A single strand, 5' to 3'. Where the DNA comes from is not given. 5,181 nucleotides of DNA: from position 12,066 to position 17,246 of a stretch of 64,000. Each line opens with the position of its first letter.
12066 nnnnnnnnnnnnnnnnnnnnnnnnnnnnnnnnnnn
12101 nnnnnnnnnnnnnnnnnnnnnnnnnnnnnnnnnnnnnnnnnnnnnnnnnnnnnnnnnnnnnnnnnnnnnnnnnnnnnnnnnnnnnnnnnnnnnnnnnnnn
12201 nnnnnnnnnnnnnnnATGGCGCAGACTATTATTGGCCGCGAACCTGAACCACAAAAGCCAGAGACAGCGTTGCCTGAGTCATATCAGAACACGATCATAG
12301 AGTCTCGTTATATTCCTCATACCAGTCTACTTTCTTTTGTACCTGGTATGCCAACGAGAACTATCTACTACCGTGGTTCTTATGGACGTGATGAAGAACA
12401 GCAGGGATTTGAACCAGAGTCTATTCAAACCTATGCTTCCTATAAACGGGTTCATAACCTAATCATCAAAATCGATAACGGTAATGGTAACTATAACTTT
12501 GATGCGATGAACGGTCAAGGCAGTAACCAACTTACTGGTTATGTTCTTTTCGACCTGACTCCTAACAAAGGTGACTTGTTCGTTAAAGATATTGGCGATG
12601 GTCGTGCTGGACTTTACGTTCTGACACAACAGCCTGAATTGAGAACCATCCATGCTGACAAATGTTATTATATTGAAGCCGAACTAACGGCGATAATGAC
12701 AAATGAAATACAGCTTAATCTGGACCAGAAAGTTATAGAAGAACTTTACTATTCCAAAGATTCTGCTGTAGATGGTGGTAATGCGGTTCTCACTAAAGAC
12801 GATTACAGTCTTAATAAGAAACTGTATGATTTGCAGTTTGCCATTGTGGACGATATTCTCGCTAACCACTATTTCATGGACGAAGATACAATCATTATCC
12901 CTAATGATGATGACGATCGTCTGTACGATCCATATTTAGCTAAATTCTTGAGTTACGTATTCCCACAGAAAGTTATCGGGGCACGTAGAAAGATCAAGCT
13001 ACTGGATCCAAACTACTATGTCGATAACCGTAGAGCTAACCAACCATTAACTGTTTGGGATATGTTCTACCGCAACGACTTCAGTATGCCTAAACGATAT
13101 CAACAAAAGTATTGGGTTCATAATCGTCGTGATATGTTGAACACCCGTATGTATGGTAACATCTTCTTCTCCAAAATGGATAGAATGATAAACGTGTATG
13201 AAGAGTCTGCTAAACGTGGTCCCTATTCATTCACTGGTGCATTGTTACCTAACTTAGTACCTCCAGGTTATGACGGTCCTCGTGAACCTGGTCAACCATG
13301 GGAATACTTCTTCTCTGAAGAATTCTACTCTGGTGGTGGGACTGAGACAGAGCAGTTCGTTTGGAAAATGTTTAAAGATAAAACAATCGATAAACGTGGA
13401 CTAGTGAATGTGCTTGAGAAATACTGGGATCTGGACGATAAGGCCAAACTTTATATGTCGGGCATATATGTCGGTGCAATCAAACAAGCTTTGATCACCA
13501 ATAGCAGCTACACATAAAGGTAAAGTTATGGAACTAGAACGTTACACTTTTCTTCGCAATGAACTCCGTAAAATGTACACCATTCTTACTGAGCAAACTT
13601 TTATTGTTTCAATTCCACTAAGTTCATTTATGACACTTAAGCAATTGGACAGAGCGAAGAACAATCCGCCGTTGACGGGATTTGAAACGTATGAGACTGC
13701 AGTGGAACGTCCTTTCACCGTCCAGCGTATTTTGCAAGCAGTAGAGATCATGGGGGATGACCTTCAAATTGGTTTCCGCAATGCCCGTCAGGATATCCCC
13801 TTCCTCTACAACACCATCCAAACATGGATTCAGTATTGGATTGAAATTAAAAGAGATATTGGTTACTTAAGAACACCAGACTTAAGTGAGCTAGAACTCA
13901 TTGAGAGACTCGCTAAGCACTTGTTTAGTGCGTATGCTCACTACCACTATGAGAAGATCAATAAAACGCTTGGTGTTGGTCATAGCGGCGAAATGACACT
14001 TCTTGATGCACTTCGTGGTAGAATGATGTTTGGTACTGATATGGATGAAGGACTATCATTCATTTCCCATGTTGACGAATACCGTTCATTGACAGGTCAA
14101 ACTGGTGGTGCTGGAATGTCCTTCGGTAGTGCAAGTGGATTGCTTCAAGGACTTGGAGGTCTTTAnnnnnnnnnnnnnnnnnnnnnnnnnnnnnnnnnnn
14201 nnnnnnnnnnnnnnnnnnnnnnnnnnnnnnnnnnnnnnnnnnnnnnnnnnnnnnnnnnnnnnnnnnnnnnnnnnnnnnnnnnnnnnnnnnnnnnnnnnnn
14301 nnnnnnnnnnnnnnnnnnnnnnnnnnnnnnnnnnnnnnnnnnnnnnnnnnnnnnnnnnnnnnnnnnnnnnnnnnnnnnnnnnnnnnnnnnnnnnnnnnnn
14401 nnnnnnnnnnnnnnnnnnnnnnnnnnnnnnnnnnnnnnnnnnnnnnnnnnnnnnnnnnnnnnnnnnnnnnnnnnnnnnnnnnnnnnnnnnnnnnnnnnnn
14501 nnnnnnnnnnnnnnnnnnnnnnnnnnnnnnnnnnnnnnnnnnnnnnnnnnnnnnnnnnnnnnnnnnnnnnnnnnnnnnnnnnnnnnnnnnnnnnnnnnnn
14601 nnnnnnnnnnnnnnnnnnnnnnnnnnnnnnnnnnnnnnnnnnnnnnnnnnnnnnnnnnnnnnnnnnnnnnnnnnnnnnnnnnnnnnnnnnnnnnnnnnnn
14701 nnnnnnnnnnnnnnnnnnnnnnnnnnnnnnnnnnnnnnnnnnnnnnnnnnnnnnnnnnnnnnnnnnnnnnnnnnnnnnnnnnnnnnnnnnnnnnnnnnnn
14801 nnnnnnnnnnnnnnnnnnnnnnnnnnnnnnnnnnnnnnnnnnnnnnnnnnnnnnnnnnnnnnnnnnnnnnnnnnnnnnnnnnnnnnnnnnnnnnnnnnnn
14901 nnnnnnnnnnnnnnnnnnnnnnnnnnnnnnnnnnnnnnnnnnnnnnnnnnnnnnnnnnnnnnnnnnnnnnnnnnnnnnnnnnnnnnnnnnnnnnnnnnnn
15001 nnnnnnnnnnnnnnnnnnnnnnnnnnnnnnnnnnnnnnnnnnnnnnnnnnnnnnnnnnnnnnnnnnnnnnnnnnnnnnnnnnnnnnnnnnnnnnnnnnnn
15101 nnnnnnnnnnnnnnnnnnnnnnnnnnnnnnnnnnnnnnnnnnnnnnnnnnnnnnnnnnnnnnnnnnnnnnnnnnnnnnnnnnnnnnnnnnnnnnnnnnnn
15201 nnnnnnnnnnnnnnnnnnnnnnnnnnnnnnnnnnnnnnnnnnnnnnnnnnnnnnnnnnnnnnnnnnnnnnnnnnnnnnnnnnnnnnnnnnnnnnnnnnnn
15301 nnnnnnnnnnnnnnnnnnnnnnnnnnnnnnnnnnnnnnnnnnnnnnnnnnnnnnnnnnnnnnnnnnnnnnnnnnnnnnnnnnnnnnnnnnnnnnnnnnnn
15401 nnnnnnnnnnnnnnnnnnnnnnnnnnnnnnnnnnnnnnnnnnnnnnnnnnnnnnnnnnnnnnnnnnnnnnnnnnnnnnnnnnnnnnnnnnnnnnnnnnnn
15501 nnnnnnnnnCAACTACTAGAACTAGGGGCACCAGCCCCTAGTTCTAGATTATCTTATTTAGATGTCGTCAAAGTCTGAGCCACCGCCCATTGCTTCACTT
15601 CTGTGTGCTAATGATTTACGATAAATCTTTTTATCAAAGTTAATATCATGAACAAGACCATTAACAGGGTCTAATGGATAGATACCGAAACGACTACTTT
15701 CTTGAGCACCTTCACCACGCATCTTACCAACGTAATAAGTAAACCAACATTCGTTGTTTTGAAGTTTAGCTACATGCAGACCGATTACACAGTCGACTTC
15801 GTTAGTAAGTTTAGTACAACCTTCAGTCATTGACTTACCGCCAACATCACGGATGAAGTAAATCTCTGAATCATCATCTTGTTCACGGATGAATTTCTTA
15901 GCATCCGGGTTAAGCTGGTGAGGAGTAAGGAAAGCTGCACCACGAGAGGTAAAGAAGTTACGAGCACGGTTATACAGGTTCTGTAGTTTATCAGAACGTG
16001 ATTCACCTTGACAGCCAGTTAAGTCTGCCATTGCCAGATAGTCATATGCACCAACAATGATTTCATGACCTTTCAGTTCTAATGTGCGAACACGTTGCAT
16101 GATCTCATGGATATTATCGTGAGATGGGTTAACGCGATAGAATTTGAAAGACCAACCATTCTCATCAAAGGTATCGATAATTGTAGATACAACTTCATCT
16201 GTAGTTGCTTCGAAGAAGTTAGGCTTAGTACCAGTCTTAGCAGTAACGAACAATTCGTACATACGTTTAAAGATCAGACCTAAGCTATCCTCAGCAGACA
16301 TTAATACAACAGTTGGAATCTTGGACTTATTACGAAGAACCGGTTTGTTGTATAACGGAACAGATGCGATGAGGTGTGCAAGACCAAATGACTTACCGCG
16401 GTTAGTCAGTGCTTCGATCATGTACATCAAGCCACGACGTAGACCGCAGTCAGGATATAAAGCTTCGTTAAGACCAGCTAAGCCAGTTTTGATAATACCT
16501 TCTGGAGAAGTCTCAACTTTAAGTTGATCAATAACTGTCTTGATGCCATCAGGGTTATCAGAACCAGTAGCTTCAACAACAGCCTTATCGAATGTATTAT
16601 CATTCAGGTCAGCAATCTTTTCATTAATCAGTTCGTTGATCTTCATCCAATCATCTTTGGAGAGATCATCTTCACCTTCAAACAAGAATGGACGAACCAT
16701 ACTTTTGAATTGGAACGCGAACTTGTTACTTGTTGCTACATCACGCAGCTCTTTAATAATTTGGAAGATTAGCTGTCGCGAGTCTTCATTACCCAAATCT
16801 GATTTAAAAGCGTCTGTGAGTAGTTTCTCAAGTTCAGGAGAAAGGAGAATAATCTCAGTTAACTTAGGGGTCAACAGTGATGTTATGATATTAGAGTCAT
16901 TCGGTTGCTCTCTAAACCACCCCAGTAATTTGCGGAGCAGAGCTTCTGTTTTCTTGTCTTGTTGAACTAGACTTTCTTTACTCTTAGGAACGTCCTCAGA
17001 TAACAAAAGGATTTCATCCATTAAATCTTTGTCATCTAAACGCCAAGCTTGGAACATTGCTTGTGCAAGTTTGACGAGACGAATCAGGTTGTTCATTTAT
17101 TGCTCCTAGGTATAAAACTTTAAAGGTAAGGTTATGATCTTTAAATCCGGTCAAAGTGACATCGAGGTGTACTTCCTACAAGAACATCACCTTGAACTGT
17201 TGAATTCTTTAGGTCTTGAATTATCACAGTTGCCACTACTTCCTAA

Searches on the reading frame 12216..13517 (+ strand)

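Call 64: search_protein_families(library=phrogs, proteins=[window:12216-13517:+], max_evalue=0.00001)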
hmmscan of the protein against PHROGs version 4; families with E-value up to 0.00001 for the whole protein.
window:12216-13517:+ (433 aa): 1 family
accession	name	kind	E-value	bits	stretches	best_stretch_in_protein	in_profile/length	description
phrog_3013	-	head and packaging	8.4e-109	365.3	1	12-426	13-423/426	virion structural protein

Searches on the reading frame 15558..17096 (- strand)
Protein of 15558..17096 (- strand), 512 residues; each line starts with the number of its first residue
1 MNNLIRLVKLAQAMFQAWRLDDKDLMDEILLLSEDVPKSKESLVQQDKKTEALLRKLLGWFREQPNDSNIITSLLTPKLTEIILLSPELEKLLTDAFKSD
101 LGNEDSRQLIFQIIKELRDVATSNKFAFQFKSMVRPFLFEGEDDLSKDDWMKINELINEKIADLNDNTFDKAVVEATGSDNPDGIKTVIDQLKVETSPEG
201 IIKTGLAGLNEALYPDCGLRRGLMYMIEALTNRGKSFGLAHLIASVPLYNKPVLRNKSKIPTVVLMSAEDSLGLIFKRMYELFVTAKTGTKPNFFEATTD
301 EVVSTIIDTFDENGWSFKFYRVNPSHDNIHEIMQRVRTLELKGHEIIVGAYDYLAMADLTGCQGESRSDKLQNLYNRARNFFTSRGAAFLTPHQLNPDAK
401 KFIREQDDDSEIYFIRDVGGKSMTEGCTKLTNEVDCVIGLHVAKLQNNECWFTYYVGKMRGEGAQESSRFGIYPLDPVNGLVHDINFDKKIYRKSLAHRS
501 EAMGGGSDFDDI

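Call 63: search_protein_families(library=phrogs, proteins=[window:15558-17096:-], max_evalue=0.00001)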
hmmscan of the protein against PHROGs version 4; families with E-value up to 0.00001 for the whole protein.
window:15558-17096:- (512 aa): 2 families
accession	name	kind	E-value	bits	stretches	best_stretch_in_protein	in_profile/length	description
phrog_3213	-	DNA, RNA and nucleotide metabolism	3.6e-157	525.1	1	1-507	1-505/509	DnaB-like replicative helicase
phrog_19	-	DNA, RNA and nucleotide metabolism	9.9e-12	45.5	1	144-401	284-512/621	DnaB-like replicative helicase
